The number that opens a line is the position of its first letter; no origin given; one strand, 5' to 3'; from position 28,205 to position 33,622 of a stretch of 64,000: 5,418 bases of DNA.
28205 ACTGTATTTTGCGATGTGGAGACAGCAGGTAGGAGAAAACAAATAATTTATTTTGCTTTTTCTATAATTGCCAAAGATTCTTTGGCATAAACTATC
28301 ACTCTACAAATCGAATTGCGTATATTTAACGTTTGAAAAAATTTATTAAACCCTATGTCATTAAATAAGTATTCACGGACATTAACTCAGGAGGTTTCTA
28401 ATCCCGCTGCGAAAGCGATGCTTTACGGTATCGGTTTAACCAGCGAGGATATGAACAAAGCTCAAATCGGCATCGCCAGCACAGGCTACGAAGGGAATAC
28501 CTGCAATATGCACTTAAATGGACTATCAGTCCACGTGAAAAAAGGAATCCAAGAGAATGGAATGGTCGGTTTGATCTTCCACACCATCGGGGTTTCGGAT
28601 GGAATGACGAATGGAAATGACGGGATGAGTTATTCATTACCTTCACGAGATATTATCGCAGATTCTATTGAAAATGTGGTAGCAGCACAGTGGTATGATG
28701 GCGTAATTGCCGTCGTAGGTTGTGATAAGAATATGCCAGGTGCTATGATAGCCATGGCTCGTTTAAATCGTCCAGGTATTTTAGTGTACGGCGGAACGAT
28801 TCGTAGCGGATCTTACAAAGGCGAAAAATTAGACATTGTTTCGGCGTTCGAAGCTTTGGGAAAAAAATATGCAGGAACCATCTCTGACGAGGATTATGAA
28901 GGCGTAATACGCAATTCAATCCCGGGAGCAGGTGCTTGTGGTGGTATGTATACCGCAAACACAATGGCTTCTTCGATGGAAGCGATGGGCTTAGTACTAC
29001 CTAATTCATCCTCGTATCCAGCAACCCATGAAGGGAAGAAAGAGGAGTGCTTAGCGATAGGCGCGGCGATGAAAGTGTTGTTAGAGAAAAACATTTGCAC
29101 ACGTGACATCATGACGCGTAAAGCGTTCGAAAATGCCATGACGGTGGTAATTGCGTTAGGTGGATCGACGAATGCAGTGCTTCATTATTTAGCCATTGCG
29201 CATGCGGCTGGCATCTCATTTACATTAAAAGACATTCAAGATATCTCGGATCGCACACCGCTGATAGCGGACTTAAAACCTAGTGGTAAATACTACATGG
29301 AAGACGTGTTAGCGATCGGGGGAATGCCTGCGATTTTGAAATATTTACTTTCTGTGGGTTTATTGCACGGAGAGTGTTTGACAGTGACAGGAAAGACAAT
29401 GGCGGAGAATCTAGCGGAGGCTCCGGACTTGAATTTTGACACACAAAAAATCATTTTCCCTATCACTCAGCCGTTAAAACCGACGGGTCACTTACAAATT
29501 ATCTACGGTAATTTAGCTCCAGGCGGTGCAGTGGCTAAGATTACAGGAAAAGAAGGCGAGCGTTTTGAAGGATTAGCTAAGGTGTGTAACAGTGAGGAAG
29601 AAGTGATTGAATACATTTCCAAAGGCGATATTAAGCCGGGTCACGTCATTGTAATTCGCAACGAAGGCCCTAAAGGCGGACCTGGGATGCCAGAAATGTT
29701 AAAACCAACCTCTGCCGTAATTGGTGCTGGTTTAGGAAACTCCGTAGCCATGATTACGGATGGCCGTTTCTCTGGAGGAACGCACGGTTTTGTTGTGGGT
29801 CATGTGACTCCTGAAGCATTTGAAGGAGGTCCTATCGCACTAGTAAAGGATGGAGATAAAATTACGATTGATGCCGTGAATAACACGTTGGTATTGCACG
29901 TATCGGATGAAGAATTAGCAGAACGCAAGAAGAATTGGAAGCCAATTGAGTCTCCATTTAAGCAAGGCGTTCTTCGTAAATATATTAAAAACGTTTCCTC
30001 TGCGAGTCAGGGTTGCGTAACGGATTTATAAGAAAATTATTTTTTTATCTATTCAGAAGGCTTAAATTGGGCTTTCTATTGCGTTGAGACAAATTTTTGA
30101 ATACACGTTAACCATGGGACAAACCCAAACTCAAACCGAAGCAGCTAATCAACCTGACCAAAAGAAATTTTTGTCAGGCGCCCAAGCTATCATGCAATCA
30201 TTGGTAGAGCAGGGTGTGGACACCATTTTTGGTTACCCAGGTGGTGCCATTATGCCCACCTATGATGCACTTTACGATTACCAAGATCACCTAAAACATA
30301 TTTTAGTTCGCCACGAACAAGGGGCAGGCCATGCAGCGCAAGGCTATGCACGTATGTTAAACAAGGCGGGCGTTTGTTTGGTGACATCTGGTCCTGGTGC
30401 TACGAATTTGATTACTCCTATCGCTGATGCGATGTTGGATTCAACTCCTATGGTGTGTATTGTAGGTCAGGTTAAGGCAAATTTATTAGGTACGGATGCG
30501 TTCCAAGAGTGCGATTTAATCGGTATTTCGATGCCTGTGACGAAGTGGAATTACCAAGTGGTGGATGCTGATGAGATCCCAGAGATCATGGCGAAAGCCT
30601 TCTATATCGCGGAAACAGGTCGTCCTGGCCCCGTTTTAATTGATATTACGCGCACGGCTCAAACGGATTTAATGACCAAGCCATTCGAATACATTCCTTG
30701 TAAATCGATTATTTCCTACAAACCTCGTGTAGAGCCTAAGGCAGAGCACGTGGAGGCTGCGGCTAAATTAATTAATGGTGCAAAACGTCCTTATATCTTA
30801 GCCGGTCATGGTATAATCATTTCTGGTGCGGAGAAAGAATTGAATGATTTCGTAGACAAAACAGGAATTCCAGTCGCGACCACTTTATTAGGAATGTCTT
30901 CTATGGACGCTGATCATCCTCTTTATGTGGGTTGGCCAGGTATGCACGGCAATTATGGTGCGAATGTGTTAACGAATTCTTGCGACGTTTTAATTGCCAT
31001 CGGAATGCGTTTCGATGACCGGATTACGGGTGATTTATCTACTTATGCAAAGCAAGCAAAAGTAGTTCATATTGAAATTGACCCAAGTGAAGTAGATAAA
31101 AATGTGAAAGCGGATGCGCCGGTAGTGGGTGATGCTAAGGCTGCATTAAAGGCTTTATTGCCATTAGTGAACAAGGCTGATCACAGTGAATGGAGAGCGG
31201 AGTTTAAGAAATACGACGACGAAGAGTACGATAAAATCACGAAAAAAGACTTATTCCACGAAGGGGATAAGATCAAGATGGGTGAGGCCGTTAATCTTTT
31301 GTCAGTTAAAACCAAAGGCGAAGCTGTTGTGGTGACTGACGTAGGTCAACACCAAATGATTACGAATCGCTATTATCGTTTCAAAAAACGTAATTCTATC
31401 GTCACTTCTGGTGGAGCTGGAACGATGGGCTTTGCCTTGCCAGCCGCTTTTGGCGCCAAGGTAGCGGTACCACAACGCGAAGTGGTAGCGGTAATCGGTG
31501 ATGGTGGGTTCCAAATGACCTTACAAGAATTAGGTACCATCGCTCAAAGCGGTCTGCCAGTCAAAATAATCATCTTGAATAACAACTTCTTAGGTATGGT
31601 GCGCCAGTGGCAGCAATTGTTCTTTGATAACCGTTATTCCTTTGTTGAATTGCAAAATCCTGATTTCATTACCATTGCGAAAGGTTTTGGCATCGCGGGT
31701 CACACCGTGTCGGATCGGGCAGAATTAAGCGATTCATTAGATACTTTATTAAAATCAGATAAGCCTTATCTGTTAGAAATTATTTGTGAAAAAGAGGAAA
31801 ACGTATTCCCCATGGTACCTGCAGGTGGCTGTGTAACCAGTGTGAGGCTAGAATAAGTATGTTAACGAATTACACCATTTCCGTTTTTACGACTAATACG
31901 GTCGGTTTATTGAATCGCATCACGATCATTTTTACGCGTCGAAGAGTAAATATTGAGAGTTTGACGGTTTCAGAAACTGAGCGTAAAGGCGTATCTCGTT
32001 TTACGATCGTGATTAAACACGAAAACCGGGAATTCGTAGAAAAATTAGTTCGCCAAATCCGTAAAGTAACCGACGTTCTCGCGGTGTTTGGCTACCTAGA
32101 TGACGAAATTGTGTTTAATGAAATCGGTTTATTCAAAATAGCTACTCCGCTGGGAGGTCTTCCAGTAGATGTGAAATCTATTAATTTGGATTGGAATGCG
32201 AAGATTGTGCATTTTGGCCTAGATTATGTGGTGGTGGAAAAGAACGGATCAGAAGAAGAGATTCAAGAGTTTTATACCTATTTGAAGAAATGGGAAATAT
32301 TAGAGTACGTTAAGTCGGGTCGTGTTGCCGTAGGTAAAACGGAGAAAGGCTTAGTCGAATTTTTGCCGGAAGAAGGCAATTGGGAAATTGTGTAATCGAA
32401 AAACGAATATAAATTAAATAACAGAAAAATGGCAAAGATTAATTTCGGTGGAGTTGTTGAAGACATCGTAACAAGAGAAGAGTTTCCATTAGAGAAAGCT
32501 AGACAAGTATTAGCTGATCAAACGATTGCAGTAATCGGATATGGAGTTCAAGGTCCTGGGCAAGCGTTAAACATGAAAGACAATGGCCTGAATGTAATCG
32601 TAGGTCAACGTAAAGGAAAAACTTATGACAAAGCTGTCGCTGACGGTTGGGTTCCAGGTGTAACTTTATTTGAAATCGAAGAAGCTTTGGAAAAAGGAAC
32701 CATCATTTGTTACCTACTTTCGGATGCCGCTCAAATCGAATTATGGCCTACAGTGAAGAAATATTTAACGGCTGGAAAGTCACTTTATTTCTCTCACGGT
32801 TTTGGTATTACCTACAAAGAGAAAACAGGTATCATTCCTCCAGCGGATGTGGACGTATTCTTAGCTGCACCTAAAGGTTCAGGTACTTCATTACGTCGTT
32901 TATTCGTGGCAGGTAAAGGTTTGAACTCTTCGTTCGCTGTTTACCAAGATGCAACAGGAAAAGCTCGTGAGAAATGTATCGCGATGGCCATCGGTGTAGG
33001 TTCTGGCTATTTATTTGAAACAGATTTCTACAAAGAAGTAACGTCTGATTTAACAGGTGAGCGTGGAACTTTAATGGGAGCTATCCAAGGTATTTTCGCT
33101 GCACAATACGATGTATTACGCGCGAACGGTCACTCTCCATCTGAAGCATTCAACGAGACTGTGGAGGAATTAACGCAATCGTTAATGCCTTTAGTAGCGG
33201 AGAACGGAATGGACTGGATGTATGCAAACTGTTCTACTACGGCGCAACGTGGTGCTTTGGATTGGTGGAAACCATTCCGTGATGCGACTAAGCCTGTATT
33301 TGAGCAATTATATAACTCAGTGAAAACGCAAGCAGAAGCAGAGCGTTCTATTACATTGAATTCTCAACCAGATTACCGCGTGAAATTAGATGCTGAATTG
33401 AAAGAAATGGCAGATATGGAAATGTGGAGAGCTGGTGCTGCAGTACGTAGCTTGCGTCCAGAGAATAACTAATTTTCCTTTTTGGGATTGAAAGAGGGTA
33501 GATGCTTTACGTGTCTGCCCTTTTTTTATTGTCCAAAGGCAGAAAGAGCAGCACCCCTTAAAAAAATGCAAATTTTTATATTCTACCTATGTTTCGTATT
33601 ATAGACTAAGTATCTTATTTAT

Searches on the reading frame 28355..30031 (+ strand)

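Call 79: search_protein_families(library=ncbifam, proteins=[window:28355-30031:+], max_evalue=0.00001)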
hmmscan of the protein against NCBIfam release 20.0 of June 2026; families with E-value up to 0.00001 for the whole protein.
window:28355-30031:+ (558 aa): 8 families
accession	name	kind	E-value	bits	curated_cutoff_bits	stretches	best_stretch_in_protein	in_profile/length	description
NF002068.0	PRK00911.1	subfamily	3.1e-235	781.9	644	1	4-557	4-556/559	dihydroxy-acid dehydratase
TIGR00110.1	ilvD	equivalog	7e-209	694.9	618.15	1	19-557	2-542/543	dihydroxy-acid dehydratase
NF009103.0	PRK12448.1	equivalog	3.3e-132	441.7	710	2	7-355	6-363/616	dihydroxy-acid dehydratase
NF004784.0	PRK06131.1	subfamily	1.3e-125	420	539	1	13-557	20-561/576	dihydroxy-acid dehydratase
NF009559.0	PRK13016.1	equivalog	2.6e-109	366.1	882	1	22-557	29-562/578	L-arabinonate dehydratase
NF009560.0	PRK13017.1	subfamily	5.3e-109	365.1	684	1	24-557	33-576/595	dihydroxy-acid dehydratase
TIGR01196.1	edd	equivalog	4.9e-72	243.1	708.25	1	57-552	86-595/601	phosphogluconate dehydratase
TIGR03432.1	yjhG_yagF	hypoth_equivalog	1e-65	222.1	808.15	1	65-514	97-572/640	YjhG/YagF family D-xylonate dehydratase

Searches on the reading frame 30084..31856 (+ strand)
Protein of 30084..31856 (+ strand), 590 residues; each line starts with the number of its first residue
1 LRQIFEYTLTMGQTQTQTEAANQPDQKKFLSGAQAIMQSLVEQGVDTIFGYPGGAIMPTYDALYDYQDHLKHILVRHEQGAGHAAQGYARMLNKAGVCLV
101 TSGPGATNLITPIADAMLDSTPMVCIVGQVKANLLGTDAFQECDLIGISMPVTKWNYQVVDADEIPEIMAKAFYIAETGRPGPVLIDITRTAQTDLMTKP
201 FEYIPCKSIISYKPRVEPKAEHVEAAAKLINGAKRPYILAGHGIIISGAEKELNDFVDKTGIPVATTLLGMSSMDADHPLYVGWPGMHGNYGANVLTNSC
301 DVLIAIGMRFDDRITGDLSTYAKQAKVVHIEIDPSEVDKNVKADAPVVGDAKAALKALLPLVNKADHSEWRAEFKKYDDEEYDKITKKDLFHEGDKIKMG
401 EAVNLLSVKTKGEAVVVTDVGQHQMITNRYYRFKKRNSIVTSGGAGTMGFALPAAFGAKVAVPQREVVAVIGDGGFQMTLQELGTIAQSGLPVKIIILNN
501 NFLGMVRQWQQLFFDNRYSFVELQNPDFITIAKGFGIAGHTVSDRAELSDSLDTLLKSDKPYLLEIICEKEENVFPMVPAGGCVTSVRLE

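Call 79: search_protein_families(library=ncbifam, proteins=[window:30084-31856:+], max_evalue=0.00001)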
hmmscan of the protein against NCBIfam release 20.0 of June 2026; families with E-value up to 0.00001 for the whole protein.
window:30084-31856:+ (590 aa): 54 families (the best 25 are shown)
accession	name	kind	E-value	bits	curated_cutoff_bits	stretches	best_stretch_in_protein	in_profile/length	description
TIGR00118.1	acolac_lg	equivalog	2.5e-214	712.9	538.35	1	30-585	1-551/557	biosynthetic-type acetolactate synthase large subunit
NF006524.0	PRK08978.1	equivalog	1.8e-196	653.6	738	1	31-583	2-539/548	acetolactate synthase 2 catalytic subunit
NF005824.0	PRK07710.1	equivalog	3.9e-196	652.8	976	1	19-584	6-564/573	acetolactate synthase large subunit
NF004919.0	PRK06276.1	equivalog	1.5e-194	647.6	866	1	31-587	2-556/582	acetolactate synthase large subunit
NF004710.0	PRK06048.1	equivalog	4.2e-193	642.8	976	1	28-585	6-554/561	acetolactate synthase large subunit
NF005860.0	PRK07789.1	equivalog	7e-191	635.7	881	1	13-585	17-595/615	acetolactate synthase large subunit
NF005651.0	PRK07418.1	subfamily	1.3e-188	628.1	942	1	16-582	5-573/617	acetolactate synthase large subunit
NF005228.0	PRK06725.1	equivalog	5.5e-188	625.7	991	1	18-581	4-558/571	acetolactate synthase large subunit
NF006319.0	PRK08527.1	equivalog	8.1e-184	612.2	905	1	30-587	4-557/565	acetolactate synthase large subunit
NF005584.0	PRK07282.1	equivalog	1.7e-181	604.7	970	1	30-582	10-554/566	acetolactate synthase large subunit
NF006581.0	PRK09107.1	equivalog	9.3e-180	598.8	974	1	24-582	5-567/595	acetolactate synthase 3 large subunit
NF005058.0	PRK06466.1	equivalog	5.1e-173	576.6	951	1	29-583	3-562/574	acetolactate synthase 3 large subunit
NF006016.1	PRK08155.1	equivalog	2.9e-168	560.8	870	1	30-583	3-547/554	acetolactate synthase large subunit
NF005409.0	PRK06965.1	equivalog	5.8e-168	560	1035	1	14-587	6-580/587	acetolactate synthase 3 catalytic subunit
NF006525.0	PRK08979.1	equivalog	1.7e-167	558.3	1084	1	29-586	3-563/572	acetolactate synthase 3 large subunit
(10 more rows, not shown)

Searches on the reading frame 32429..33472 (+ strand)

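Call 79: search_protein_families(library=ncbifam, proteins=[window:32429-33472:+], max_evalue=0.00001)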
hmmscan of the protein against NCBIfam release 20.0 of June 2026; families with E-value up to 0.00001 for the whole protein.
window:32429-33472:+ (347 aa): 4 families
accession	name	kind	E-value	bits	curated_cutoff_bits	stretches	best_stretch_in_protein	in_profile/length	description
TIGR00465.1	ilvC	equivalog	1.2e-91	307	226.15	1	28-346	1-313/314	ketol-acid reductoisomerase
NF004017.0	PRK05479.1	equivalog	4.3e-60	203.2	336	1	25-342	12-324/337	ketol-acid reductoisomerase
NF009940.0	PRK13403.1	equivalog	3.7e-44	150.9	406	1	26-276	12-257/335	ketol-acid reductoisomerase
NF003557.0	PRK05225.1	equivalog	2.1e-25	89.2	713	1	14-296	23-305/491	ketol-acid reductoisomerase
